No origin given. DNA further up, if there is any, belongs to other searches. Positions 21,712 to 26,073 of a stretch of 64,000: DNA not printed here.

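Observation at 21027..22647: Exosortase-A-type 'hydrolase 2 / hydrolase 1' pair fused to an NRPS-PKS operon, one with a Cys and one with an Arg at the nucleophile elbow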

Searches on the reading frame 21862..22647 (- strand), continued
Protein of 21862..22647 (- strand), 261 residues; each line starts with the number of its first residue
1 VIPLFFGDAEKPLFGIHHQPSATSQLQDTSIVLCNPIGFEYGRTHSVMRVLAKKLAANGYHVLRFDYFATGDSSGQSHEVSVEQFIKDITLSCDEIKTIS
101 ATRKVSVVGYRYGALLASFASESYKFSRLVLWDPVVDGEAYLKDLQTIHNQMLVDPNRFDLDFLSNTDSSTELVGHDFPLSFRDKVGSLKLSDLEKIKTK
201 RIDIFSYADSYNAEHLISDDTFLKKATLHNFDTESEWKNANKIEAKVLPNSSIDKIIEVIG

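Call 86: search_protein_families(library=ncbifam, proteins=[L089:11995-13848:+, L087:11938-13788:+], max_evalue=0.000001)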
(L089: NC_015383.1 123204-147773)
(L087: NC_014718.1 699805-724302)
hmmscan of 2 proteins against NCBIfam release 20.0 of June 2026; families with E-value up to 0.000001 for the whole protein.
L089:11995-13848:+ (617 aa): 2 families
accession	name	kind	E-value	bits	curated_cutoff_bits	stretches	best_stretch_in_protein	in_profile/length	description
TIGR03101.1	hydr2_PEP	hypoth_equivalog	1.2e-21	77.5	202.75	2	18-142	24-143/266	hydrolase 2, exosortase A system-associated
TIGR03100.1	hydr1_PEP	hypoth_equivalog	3.7e-21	75.6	168.45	2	317-485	23-182/274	hydrolase 1, exosortase A system-associated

L087:11938-13788:+ (616 aa): 2 families
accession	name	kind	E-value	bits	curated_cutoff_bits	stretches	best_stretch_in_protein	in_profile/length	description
TIGR03100.1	hydr1_PEP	hypoth_equivalog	1.1e-28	100.4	168.45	2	299-583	11-271/274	hydrolase 1, exosortase A system-associated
TIGR03101.1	hydr2_PEP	hypoth_equivalog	6.4e-22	78.3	202.75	2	35-231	41-241/266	hydrolase 2, exosortase A system-associated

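Call 89: search_protein_families(library=ncbifam, proteins=[window:21865-22647:-], max_evalue=0.00001)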
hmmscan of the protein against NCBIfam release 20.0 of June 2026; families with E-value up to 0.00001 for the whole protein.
seq(261 aa): 2 families
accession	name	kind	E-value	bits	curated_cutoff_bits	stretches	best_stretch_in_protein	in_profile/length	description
TIGR03101.1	hydr2_PEP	hypoth_equivalog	1.5e-23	83.7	202.75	1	5-146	3-144/266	hydrolase 2, exosortase A system-associated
TIGR03100.1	hydr1_PEP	hypoth_equivalog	7.1e-09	35.4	168.45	1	6-143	7-141/274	hydrolase 1, exosortase A system-associated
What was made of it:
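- Closest known: NCBIfam TIGR03101. Same: The profiles prefer Arg (hydr2) and Cys (hydr1) at the elbow, as found here (call 89).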

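Call 91: search_protein_families(library=ncbifam, proteins=[L086:7884-9281:-, L086:9274-10314:-, L086:12700-14130:+, L086:14140-14757:+, L086:14770-16296:+, L086:5725-6507:+, L086:6519-7364:+], max_evalue=1e-20)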
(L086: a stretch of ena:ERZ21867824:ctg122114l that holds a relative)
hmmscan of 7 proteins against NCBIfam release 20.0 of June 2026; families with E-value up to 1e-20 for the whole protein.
L086:7884-9281:- (465 aa): 27 families (the best 25 are shown)
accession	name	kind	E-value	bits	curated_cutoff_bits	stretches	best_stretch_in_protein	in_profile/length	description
TIGR01818.1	ntrC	equivalog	1.4e-200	667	558.6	1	10-463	2-461/463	nitrogen regulation protein NR(I)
NF008176.1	PRK10923.1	equivalog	5.7e-186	618.7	620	1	8-463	5-464/469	nitrogen regulation protein NR(I)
NF008469.0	PRK11361.1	equivalog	2.3e-125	418.9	714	1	7-463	5-452/461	acetoacetate metabolism transcriptional regulator AtoC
NF041946.1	LuxO_transreg_Vib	equivalog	5.3e-122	407.9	800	1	11-464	1-459/463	quorum-sensing sigma-54 dependent transcriptional regulator LuxO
NF007689.0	PRK10365.1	equivalog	2.7e-116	389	760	1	8-462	7-439/441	sigma-54-dependent response regulator transcription factor ZraR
NF051870.1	NAssimRespRegNtrX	equivalog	1.1e-109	367.3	600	1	8-464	3-449/452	nitrogen assimilation response regulator NtrX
NF011695.0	PRK15115.1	equivalog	1.1e-109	367.1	763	1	6-379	6-373/445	two-component system response regulator GlrR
TIGR02915.1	PEP_resp_reg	equivalog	8.1e-109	364.4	502.6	1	9-458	1-435/445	PEP-CTERM-box response regulator transcription factor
TIGR01817.1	nifA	equivalog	3.4e-103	346.2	528.85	1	126-386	181-440/534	nif-specific transcriptional activator NifA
NF050807.1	TransRegFlbDCaul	equivalog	2.5e-100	336.5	750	1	27-463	21-436/454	sigma-54-dependent transcriptional regulator FlbD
NF003451.0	PRK05022.1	equivalog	5.1e-100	335.6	476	1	127-462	176-505/512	nitric oxide reductase transcriptional regulator NorR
NF041552.1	TF_PrdR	equivalog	2.3e-98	330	795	1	135-464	260-575/577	sigma-54 dependent transcriptional regulator PrdR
NF049963.1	RespRegFlgRCampy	domain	3.9e-94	315.9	750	1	9-387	3-380/429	fla regulon two-component system response regulator FlgR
NF038308.1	RNA_repair_RtcR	equivalog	1.6e-92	311.1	650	1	23-457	57-503/530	RNA repair transcriptional activator RtcR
TIGR02329.1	propionate_PrpR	equivalog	9.4e-86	288.5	499.2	1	114-463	186-525/526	propionate catabolism operon regulatory protein PrpR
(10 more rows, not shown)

L086:9274-10314:- (346 aa): 12 families
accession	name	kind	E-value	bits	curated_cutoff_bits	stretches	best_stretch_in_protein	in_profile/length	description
NF008293.1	PRK11073.1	equivalog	3e-83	279.9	240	1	7-341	13-347/349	nitrogen regulation protein NR(II)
NF008468.0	PRK11360.1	equivalog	9.2e-49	166.3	646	1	8-342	275-609/616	two-component system sensor histidine kinase AtoS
NF008312.0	PRK11100.1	equivalog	3.9e-30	105.1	356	1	118-332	249-464/477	two-component system sensor histidine kinase CreC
NF007688.0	PRK10364.1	equivalog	4.4e-30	104.8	479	1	108-341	222-451/460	two-component system sensor histidine kinase ZraS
NF046044.1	PnpS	equivalog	2e-27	96.2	400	1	7-340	61-390/390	two-component system histidine kinase PnpS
NF053867.1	SprKinKinDBac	equivalog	5.4e-26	91.1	775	1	14-341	183-497/500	sporulation kinase KinD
NF047466.1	hybrid_RR_LvrB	exception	1.1e-25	90.7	500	1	112-341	138-376/377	hybrid histidine kinase/response regulator LvrB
NF010411.0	PRK13837.1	equivalog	1.2e-24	86.4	647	1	133-342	457-676/828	two-component system VirA-like sensor kinase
TIGR02966.1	phoR_proteo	equivalog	5.6e-24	84.8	334.2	1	7-336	12-330/333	phosphate regulon sensor histidine kinase PhoR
NF045911.1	TCSHisKinNblS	equivalog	2.7e-23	82.2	1000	1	13-326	278-604/621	two-component system sensor histidine kinase NblS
NF052574.1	HisKinEspCMyxo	equivalog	1.1e-22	80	1200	1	18-341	305-637/785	serine histidine kinase EspC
NF047496.1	HK_LIC11548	equivalog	1.3e-22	80.3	750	1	115-341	347-589/589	LIC_11548 family sensor histidine kinase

L086:12700-14130:+ (476 aa): 10 families
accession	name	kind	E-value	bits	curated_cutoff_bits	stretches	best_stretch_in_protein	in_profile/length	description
TIGR03013.1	EpsB_2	subfamily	1.6e-156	521.8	393.35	1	23-476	4-443/443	TIGR03013 family XrtA/PEP-CTERM system glycosyltransferase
TIGR03025.1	EPS_sugtrans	subfamily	1.5e-114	383.7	295.55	1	21-476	2-445/445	exopolysaccharide biosynthesis polyprenyl glycosylphosphotransferase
TIGR03023.1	WcaJ_sugtrans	equivalog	2.2e-86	291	410.75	1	21-475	2-452/453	undecaprenyl-phosphate glucose phosphotransferase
TIGR03022.1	WbaP_sugtrans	subfamily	9.7e-57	193.2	403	1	59-476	35-456/456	undecaprenyl-phosphate galactose phosphotransferase WbaP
NF041877.1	EPS_EpsZ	equivalog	2e-47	161.9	800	1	283-475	264-458/459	exopolysaccharide biosynthesis polyisoprenyl-phosphate hexose-1-phosphate transferase EpsZ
NF007518.0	PRK10124.1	equivalog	3e-47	161.4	684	1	204-471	193-459/464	undecaprenyl-phosphate glucose phosphotransferase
NF052601.1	undeca_RfbP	equivalog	1.9e-43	148.5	330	1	274-473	34-239/244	undecaprenyl-phosphate galactose phosphotransferase family protein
NF050817.1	PolSacchBiosHfsE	equivalog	2.3e-39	135.4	750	1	55-469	49-459/467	polysaccharide biosynthesis protein HfsE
NF011751.0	PRK15204.1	equivalog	7.3e-32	110.6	907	1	273-475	268-475/476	undecaprenyl-phosphate galactose phosphotransferase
NF045514.1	glycotran_HepC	equivalog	1.1e-22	80.4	140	1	278-396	110-211/220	heterocyst development glycosyltransferase HepC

L086:14140-14757:+ (205 aa): 4 families
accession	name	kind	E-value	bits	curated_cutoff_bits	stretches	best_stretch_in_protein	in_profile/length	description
TIGR03027.2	pepcterm_export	equivalog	2.5e-57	193.3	180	1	39-205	2-169/169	XrtA/PEP-CTERM system exopolysaccharide export protein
NF041843.1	EpsY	equivalog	5.5e-27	94.3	320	1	5-200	19-210/211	exopolysaccharide export protein EpsY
TIGR03028.1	EpsE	equivalog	4.1e-23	81.9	262.65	1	40-200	2-159/239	polysaccharide export protein EpsE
NF011658.0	PRK15078.1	subfamily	8e-23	80.8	333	1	29-202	74-251/380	polysaccharide export protein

L086:14770-16296:+ (508 aa): 1 family
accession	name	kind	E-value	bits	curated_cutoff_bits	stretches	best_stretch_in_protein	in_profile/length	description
TIGR03007.1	pepcterm_ChnLen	equivalog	4.3e-99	332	278.85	1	14-502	8-494/498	XrtA system polysaccharide chain length determinant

L086:5725-6507:+ (260 aa): 1 family
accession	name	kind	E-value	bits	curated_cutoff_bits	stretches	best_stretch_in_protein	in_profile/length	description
TIGR03101.1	hydr2_PEP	hypoth_equivalog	9.4e-27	94.2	202.75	1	4-205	3-208/266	hydrolase 2, exosortase A system-associated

L086:6519-7364:+ (281 aa): 0 families
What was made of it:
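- Tried and rejected: These turned out to be NtrB/NtrC (call 91).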

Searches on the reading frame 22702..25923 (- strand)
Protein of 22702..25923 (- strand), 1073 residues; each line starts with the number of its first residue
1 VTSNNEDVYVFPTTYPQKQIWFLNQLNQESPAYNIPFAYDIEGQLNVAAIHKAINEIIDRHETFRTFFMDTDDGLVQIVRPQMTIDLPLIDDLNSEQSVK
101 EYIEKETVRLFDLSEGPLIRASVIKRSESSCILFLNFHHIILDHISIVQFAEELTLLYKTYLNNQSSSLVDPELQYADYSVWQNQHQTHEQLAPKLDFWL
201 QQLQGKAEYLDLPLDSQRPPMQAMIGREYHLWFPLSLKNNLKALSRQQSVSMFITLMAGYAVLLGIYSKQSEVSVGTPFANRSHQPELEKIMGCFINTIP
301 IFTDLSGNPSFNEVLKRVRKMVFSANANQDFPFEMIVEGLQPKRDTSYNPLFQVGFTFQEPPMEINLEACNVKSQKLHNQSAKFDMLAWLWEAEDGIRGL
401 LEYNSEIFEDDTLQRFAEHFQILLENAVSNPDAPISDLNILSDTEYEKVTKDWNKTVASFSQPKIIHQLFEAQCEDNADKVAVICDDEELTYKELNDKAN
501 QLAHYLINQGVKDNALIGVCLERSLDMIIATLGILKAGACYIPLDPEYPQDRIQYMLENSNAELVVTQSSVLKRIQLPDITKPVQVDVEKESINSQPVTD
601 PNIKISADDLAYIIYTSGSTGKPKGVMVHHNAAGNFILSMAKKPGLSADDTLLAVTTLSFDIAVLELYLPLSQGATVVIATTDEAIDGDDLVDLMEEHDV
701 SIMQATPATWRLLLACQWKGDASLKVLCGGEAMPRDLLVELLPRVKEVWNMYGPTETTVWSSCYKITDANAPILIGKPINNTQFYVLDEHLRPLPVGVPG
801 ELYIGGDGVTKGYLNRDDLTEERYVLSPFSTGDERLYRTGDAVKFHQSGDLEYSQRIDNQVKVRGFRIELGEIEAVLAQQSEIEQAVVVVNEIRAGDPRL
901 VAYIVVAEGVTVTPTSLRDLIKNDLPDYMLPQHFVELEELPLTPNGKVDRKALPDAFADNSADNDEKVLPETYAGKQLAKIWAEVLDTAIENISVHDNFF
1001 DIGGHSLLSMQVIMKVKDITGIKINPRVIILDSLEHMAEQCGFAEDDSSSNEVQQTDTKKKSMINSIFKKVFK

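Call 5: search_protein_families(library=pfam, proteins=[window:22702-25923:-], max_evalue=0.001)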
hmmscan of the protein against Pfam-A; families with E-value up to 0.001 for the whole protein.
window:22702-25923:- (1073 aa): 4 families
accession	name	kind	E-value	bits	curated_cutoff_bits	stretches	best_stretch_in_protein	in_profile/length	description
PF00668.25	Condensation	-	3.1e-100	336.5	30.6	1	12-449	6-455/456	Condensation domain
PF00501.34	AMP-binding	-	5.1e-94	315.6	29.9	1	470-814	1-384/384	AMP-binding enzyme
PF00550.31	PP-binding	-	1.5e-12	48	20.8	1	977-1037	2-63/67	Phosphopantetheine attachment site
PF13193.12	AMP-binding_C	-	1.3e-11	45.7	24.5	1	872-947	1-76/76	AMP-binding enzyme C-terminal domain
